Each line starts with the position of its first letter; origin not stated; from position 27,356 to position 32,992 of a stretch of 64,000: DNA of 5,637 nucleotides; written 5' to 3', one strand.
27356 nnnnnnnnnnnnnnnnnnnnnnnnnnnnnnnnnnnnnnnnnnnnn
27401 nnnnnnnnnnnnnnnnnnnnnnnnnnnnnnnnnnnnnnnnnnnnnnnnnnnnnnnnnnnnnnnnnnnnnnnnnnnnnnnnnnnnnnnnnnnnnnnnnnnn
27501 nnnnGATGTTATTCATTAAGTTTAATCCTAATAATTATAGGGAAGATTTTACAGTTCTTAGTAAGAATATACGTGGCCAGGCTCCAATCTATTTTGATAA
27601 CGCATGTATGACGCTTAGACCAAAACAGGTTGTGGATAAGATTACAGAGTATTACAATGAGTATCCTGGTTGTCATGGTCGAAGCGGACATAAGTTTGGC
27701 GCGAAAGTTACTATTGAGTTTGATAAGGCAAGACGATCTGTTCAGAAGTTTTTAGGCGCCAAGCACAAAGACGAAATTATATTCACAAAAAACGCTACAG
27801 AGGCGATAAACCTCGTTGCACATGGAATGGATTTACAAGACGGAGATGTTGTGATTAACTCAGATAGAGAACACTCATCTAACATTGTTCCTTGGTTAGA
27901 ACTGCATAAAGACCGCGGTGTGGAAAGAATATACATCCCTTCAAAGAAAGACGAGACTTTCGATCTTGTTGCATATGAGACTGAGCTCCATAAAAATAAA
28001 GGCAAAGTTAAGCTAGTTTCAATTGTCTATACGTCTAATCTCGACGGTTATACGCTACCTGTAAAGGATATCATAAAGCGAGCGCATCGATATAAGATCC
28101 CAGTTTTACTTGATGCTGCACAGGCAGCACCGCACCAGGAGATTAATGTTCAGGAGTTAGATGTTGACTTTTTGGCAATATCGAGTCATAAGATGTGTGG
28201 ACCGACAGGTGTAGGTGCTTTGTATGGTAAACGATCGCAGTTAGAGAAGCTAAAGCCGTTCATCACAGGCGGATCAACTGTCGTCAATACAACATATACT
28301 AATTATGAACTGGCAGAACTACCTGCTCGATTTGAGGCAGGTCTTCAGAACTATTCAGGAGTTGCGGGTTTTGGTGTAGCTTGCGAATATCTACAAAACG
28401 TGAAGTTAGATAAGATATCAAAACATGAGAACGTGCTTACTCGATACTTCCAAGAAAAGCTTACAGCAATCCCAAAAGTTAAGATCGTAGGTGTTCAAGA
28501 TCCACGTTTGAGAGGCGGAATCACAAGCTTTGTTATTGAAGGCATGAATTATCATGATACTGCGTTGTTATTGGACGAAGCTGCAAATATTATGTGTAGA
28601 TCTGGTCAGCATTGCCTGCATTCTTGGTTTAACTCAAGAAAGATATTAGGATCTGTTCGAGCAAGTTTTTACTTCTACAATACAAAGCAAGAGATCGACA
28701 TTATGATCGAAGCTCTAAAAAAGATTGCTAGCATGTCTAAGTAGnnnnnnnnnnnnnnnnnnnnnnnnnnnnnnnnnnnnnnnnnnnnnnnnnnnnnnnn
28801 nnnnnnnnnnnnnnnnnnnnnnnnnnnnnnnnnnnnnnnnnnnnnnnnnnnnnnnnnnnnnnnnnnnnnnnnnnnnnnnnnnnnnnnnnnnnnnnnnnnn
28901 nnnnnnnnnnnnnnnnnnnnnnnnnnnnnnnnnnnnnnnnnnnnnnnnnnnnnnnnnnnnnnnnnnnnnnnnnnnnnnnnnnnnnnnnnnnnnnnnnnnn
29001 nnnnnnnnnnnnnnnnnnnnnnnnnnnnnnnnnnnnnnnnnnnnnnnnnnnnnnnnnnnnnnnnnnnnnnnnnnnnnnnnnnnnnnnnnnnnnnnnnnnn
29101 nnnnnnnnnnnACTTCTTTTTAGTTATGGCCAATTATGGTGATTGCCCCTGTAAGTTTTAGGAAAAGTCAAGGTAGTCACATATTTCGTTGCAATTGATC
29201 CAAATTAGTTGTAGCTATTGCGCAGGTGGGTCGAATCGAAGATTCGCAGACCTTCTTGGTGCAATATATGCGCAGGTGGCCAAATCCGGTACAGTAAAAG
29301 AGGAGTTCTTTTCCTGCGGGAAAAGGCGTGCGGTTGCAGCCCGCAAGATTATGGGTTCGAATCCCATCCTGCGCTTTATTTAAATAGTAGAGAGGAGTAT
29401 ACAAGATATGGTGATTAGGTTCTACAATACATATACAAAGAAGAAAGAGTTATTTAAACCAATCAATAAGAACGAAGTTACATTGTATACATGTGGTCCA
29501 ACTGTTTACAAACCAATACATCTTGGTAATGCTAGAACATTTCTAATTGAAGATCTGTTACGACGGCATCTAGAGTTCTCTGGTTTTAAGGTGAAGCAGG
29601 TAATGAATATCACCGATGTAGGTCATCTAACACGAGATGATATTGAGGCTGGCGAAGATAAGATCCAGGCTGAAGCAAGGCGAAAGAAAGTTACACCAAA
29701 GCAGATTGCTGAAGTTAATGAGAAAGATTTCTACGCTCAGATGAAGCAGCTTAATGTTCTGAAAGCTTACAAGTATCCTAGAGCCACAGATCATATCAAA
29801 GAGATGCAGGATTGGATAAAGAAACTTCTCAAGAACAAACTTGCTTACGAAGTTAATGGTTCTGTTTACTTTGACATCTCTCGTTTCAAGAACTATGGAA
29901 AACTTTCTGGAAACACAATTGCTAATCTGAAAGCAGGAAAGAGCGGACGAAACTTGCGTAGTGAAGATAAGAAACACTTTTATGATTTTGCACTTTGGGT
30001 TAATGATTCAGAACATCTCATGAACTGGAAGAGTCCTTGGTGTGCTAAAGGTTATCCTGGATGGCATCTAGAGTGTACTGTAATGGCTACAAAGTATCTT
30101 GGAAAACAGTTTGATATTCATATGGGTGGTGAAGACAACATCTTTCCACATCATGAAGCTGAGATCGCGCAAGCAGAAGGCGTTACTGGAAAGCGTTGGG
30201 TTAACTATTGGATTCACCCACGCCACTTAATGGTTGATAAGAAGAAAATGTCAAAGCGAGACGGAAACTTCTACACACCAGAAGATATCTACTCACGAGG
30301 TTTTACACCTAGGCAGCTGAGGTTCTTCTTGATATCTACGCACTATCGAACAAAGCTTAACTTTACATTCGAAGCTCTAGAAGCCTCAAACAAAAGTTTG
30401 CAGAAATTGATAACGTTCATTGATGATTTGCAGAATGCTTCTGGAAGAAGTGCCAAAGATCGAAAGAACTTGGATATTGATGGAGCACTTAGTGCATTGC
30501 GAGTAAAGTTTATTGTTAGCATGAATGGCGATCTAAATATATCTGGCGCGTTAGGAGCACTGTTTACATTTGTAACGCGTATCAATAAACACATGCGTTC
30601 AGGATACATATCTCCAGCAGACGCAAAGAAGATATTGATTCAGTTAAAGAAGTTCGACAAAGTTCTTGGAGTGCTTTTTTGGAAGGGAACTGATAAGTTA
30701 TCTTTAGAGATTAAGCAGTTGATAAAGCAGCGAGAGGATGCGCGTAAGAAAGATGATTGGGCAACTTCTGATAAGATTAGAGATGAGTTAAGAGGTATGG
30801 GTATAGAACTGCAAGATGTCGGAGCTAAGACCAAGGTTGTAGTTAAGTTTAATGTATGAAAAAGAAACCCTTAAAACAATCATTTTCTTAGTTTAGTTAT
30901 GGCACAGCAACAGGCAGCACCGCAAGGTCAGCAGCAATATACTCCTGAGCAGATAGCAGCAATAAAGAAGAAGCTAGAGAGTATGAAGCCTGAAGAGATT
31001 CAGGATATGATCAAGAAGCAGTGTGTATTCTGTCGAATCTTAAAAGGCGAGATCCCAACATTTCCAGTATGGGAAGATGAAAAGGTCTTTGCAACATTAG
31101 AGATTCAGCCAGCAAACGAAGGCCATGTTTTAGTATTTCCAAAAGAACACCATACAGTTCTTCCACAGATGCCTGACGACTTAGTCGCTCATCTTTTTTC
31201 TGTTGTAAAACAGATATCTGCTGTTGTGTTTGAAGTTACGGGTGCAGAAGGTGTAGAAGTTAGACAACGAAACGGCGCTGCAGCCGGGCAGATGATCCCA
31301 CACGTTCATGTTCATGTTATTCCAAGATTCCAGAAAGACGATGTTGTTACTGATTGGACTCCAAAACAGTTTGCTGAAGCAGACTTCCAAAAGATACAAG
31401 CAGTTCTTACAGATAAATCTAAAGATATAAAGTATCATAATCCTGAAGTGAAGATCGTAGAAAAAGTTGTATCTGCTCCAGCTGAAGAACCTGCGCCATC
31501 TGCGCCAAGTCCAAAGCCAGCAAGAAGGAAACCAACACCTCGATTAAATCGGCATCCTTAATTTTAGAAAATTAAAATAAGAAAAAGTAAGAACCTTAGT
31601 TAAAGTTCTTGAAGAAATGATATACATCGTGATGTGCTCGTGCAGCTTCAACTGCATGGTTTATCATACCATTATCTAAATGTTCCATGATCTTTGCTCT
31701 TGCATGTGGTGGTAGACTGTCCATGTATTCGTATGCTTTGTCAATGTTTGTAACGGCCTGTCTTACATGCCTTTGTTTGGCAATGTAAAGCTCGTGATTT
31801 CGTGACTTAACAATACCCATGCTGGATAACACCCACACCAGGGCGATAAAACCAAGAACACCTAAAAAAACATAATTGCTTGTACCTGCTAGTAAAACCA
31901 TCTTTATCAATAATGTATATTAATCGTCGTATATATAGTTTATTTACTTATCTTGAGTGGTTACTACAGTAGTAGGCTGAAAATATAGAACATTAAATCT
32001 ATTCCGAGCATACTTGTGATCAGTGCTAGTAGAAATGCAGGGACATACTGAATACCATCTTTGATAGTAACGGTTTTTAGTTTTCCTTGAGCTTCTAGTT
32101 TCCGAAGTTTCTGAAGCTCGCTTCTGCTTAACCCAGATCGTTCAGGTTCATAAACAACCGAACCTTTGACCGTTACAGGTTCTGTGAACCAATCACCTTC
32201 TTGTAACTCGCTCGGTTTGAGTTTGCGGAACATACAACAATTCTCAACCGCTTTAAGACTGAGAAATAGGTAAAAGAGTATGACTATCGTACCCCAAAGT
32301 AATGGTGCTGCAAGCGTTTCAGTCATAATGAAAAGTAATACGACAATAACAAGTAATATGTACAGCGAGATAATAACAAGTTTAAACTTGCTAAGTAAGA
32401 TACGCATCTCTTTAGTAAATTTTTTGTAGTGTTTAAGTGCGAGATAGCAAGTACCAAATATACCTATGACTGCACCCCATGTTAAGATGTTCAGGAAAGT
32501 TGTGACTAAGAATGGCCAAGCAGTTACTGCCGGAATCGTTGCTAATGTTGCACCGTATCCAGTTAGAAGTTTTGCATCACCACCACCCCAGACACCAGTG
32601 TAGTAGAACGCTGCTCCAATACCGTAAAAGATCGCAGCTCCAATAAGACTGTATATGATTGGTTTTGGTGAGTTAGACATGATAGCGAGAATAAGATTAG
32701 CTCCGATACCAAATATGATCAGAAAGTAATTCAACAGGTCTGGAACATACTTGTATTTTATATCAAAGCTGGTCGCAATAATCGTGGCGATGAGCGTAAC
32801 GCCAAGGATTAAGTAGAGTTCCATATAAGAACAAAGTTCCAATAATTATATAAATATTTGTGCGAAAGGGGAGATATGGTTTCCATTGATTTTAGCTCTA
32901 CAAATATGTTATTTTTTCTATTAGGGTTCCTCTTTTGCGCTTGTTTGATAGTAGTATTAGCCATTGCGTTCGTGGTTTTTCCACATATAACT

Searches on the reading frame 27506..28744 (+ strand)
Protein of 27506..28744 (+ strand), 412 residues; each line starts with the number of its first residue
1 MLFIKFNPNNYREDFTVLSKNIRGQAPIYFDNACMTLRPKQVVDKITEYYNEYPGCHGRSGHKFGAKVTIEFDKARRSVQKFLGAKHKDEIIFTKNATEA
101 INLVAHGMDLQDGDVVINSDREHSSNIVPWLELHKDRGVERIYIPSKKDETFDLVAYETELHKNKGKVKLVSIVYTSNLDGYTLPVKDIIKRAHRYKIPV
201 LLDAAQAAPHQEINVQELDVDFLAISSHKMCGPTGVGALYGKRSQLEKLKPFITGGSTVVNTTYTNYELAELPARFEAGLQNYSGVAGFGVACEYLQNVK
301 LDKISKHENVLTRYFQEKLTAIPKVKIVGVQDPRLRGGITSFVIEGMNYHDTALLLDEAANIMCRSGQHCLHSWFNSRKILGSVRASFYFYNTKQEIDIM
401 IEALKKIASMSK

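Call 60: search_protein_families(library=pfam, proteins=[window:27506-28744:+], max_evalue=0.00001)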
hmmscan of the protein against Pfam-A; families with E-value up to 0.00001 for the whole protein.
window:27506-28744:+ (412 aa): 2 families
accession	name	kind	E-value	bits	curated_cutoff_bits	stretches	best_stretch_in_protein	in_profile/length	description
PF00266.25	Aminotran_5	-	2.9e-111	372.5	21.5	1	28-399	1-370/371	Aminotransferase class-V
PF00155.27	Aminotran_1_2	-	4.9e-07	29.7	19.7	1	72-251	44-243/361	Aminotransferase class I and II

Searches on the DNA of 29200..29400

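Call 77: search_rna_families(source=window, start=29200, end=29400, threshold=evalue, max_evalue=1, show_alignments=2)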
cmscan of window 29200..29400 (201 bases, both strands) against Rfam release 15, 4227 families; matches with E-value up to 1: 1.
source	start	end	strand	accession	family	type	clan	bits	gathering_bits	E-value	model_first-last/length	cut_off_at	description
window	29316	29373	+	RF00005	tRNA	Gene; tRNA;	CL00001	25.9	29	0.0013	1-71/71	no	tRNA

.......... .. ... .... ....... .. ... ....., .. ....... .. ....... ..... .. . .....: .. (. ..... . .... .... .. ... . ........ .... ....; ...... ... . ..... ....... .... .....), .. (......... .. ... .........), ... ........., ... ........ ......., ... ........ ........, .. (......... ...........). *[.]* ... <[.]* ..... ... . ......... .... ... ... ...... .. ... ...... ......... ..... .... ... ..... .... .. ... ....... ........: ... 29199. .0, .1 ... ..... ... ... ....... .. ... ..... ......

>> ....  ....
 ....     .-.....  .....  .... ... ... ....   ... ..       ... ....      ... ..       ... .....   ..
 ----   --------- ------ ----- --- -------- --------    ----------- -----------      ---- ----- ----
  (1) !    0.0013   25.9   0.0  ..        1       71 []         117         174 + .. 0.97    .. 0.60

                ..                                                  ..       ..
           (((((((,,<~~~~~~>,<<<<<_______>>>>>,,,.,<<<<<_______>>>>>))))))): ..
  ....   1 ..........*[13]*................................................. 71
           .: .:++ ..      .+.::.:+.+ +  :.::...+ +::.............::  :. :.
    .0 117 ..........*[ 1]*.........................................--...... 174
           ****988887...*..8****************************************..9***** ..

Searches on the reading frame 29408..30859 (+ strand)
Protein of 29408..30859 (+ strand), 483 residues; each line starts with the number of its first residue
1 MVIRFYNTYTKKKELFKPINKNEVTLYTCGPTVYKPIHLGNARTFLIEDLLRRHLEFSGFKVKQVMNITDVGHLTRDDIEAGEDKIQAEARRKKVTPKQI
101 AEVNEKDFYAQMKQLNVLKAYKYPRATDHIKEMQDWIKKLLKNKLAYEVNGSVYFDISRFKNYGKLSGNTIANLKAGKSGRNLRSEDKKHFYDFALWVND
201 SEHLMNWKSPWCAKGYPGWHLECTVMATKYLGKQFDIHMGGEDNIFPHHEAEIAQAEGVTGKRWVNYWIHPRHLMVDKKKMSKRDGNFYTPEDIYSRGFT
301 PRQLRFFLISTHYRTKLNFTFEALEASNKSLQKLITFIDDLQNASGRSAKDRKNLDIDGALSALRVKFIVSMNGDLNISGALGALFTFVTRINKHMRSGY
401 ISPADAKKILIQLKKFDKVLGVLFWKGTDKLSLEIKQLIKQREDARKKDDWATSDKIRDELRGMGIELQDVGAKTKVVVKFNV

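Call 57: search_protein_families(library=pfam, proteins=[window:29408-30859:+])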
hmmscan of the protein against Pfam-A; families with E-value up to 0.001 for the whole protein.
window:29408-30859:+ (483 aa): 8 families
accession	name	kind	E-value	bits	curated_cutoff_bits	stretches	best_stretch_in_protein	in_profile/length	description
PF01406.26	tRNA-synt_1e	-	7.6e-97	324.8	27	1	16-327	2-299/301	tRNA synthetases class I (C) catalytic domain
PF09334.17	tRNA-synt_1g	-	2e-11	43.7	20.1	2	33-159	10-126/391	tRNA synthetases class I (M)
PF23493.1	CysS_C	-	6.8e-08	33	23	1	429-472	2-45/51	Cysteinyl-tRNA ligase anticodon binding domain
PF09190.17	DALR_2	-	1e-07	32.8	22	1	367-423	1-56/57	DALR domain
PF00133.28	tRNA-synt_1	-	6.8e-07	28.8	22.7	0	9-151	12-161/414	tRNA synthetases class I (I, L, M and V)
PF01921.24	tRNA-synt_1f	-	3.6e-06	26.6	27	0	22-76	21-75/360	tRNA synthetases class I (K)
PF00750.26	tRNA-synt_1d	-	3.4e-05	23.4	23.3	0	16-72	14-70/349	tRNA synthetases class I (R), catalytic domain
PF00749.27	tRNA-synt_1c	-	0.00023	20.6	23.4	0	104-148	52-96/314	tRNA synthetases class I (E and Q), catalytic domain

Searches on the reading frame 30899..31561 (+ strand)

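Call 57: search_protein_families(library=pfam, proteins=[window:30899-31561:+])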
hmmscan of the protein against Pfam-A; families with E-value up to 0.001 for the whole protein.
window:30899-31561:+ (220 aa): 2 families
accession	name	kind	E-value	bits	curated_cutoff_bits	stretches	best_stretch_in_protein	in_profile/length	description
PF01230.28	HIT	-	3.4e-24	85.8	21.5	1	50-145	2-97/98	HIT domain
PF11969.13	DcpS_C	-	4.3e-11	43.7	24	1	41-142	1-101/114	Scavenger mRNA decapping enzyme C-term binding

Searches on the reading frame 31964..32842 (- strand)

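Call 60: search_protein_families(library=pfam, proteins=[window:31964-32842:-], max_evalue=0.00001)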
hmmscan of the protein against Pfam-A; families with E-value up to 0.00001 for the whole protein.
window:31964-32842:- (292 aa): 1 family
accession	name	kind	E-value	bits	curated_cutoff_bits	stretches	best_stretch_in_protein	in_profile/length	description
PF01478.23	Peptidase_A24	-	9.9e-13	48.9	26.5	1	16-127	3-103/104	Type IV leader peptidase family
